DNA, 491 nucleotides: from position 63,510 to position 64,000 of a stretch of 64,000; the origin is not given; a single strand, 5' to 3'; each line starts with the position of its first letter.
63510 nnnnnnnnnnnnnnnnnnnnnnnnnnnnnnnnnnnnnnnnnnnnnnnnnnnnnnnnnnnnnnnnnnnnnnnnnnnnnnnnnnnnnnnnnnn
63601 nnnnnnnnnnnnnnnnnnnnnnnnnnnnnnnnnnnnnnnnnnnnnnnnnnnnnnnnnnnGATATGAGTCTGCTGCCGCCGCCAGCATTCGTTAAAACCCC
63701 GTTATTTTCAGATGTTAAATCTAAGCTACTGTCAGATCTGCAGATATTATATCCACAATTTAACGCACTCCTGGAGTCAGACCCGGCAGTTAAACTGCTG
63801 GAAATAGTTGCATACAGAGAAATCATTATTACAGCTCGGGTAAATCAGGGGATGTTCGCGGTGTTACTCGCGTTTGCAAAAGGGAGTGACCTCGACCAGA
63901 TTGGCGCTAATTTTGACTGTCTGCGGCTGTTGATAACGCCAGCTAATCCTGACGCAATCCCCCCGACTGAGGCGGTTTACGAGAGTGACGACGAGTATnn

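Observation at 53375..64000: Chimeric morphogenesis cluster: lambda-like head genes joined to P2-like baseplate genes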

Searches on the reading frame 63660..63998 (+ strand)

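Call 6: search_protein_families(library=pfam, proteins=[window:63660-63998:+], max_evalue=0.01)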
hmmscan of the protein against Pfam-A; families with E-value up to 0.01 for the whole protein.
window:63660-63998:+ (113 aa): 0 families

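Call 8: search_protein_families(library=phrogs, proteins=[window:63660-63998:+], max_evalue=0.001)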
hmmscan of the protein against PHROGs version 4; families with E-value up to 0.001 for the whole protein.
window:63660-63998:+ (113 aa): 2 families
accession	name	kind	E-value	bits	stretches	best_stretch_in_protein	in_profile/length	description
phrog_6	-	tail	4.7e-21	76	1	1-113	57-241/548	baseplate wedge subunit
phrog_4226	-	tail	4.6e-10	40.2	1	67-113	4-50/228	baseplate protein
